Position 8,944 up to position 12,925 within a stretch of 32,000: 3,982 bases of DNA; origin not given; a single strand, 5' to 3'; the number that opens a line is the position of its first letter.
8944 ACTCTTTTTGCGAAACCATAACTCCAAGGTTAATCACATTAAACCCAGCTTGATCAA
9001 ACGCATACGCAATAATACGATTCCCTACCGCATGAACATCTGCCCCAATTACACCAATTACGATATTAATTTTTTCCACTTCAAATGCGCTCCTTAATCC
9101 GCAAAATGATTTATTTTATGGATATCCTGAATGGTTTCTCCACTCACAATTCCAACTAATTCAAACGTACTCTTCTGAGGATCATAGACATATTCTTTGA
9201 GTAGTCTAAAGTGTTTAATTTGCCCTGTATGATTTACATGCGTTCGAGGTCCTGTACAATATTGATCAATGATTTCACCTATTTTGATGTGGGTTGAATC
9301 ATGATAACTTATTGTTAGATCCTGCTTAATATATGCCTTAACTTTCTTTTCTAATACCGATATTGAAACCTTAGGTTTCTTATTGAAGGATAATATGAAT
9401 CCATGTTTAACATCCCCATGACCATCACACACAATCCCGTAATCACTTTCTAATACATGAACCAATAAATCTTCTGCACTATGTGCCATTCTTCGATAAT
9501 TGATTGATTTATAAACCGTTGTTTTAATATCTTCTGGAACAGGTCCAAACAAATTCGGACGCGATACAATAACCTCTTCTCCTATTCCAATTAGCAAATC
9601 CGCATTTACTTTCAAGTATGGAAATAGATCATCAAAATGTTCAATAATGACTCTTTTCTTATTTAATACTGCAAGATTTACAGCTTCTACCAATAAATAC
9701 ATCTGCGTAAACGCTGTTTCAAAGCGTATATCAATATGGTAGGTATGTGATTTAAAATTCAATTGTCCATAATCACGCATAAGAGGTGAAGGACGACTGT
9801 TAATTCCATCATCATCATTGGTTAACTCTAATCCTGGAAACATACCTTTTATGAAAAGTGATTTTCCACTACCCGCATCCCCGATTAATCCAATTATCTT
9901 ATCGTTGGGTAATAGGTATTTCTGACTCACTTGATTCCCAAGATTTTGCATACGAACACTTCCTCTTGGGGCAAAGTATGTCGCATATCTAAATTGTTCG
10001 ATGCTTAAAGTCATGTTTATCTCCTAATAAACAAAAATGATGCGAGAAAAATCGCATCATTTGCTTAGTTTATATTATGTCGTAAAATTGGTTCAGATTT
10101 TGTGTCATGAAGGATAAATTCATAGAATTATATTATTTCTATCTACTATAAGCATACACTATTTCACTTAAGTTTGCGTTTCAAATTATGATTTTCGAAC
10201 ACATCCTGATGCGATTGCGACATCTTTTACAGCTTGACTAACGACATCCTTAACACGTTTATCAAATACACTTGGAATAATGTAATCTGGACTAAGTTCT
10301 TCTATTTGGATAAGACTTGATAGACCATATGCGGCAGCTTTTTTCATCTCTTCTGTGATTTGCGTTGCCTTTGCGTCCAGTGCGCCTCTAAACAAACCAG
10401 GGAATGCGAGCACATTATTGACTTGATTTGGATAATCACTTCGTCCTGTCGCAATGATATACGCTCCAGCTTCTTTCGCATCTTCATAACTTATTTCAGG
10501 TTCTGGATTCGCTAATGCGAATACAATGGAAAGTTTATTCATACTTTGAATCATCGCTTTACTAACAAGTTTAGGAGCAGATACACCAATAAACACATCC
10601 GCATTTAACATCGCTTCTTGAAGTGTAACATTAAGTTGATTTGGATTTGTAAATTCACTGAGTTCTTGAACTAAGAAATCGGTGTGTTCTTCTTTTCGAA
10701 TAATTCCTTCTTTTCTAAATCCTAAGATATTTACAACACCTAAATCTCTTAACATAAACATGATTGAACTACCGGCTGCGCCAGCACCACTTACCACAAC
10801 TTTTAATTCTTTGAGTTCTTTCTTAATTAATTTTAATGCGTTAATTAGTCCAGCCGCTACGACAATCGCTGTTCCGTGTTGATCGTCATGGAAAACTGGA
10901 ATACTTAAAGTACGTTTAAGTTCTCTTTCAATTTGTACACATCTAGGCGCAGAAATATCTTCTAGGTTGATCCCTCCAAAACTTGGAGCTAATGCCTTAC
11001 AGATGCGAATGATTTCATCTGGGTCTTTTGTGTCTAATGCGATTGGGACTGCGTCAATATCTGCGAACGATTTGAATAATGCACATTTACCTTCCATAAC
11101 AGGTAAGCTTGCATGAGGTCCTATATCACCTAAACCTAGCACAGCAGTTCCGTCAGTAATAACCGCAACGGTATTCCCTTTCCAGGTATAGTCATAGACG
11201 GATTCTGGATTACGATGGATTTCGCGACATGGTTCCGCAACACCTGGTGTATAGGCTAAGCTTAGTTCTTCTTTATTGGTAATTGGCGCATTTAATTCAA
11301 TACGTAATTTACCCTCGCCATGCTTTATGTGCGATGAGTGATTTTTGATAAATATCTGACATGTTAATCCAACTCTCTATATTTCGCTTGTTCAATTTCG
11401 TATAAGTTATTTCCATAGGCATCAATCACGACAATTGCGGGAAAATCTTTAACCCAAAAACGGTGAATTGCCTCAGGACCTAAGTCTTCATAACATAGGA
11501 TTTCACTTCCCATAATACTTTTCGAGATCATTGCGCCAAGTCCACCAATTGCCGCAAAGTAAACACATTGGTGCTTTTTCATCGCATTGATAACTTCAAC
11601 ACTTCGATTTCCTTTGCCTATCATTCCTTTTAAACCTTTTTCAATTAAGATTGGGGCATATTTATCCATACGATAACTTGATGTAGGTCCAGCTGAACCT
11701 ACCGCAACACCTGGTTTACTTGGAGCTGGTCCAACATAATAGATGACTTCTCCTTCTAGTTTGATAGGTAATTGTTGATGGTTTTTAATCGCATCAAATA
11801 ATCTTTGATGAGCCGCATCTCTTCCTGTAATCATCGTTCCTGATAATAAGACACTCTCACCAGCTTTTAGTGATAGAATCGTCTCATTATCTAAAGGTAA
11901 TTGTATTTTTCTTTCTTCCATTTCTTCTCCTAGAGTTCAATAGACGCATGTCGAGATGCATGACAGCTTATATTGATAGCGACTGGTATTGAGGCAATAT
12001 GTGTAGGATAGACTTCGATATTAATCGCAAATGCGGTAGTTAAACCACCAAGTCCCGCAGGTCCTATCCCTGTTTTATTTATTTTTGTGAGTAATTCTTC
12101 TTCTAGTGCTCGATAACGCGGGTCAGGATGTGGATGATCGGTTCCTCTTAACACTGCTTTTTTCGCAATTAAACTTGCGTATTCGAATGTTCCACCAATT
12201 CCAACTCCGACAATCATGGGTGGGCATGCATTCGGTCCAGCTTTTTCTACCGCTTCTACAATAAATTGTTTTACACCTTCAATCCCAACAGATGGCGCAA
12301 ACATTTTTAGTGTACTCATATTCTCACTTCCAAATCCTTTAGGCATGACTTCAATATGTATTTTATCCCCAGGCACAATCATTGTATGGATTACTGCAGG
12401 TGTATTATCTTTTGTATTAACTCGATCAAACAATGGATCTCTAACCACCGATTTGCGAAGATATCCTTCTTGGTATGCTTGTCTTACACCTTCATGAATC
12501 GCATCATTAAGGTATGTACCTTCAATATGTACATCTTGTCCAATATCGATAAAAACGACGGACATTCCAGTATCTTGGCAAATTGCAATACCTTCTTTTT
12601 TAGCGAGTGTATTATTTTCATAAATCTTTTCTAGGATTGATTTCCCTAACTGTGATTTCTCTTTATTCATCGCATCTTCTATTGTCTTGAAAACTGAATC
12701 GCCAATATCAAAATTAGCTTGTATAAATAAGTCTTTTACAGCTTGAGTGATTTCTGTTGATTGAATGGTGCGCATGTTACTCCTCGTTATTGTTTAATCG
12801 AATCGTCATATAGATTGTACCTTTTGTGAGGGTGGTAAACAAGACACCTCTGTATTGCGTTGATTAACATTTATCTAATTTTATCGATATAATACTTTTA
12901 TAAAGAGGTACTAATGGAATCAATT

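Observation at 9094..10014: First gene of the mutase operon fuses a P-loop NTPase to an AlaRS/ThrRS 'second additional domain'-like module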

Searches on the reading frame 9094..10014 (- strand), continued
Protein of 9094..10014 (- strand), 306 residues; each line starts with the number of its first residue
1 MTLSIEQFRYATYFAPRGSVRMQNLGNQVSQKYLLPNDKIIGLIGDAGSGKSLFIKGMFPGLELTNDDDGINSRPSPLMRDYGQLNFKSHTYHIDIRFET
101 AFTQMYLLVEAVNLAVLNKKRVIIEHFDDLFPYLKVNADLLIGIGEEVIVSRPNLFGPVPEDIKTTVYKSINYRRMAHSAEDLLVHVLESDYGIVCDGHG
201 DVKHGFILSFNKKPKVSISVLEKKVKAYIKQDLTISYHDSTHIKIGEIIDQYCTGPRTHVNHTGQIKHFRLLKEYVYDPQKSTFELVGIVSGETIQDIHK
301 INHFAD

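Call 52: search_protein_families(library=pfam, alignment_id=A1, max_evalue=0.01)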
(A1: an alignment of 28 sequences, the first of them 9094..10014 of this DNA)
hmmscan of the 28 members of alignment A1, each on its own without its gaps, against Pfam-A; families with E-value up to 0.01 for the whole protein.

A. member 1, window:9094-10014:- (306 aa): 3 families
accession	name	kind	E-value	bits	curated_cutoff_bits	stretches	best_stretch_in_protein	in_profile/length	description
PF02367.23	TsaE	-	1.1e-05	25.9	26.6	1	22-99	7-78/128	Threonylcarbamoyl adenosine biosynthesis protein TsaE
PF07973.19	tRNA_SAD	-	0.00035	20.9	24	1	244-274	5-33/44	Threonyl and Alanyl tRNA synthetase second additional domain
PF03642.18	MAP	-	0.0046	17.7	24.3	0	207-239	17-49/88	MAP domain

B. families by the number of members that match (of 28 scanned): 3 families
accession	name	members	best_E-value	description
PF07973.19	tRNA_SAD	14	0.00035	Threonyl and Alanyl tRNA synthetase second additional domain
PF02367.23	TsaE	11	1.1e-05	Threonylcarbamoyl adenosine biosynthesis protein TsaE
PF03642.18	MAP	2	0.0046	MAP domain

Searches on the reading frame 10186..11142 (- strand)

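Call 16: search_protein_families(library=pfam, proteins=[window:10186-11142:-], max_evalue=0.001)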
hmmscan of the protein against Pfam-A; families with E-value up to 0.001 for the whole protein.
window:10186-11142:- (318 aa): 4 families
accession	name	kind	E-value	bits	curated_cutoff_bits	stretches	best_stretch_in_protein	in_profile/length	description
PF03949.21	Malic_M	-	1.9e-20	73.7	23.5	1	90-303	3-248/258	Malic enzyme, NAD binding domain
PF00390.24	malic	-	9.5e-19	68.3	23.1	2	2-39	79-118/182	Malic enzyme, N-terminal domain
PF01262.27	AlaDh_PNT_C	-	3.5e-06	27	23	1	110-211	26-129/214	Alanine dehydrogenase/PNT, C-terminal domain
PF07991.19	KARI_N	-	2.6e-05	24.3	20.6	1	110-216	2-109/165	Acetohydroxy acid isomeroreductase, NADPH-binding domain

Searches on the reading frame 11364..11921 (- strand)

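Call 16: search_protein_families(library=pfam, proteins=[window:11364-11921:-], max_evalue=0.001)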
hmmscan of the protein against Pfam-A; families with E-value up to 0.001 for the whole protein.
window:11364-11921:- (185 aa): 1 family
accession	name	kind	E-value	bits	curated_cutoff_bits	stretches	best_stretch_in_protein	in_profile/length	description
PF05683.17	Fumerase_C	-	3.3e-57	193.6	22.2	1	6-175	29-203/205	Fumarase C-terminus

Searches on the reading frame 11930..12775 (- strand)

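Call 16: search_protein_families(library=pfam, proteins=[window:11930-12775:-], max_evalue=0.001)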
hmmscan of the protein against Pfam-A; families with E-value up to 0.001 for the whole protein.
window:11930-12775:- (281 aa): 1 family
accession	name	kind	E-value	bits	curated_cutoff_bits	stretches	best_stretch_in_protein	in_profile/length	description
PF05681.19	Fumerase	-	1.1e-115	386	25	1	10-279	1-269/270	Fumarate hydratase (Fumerase)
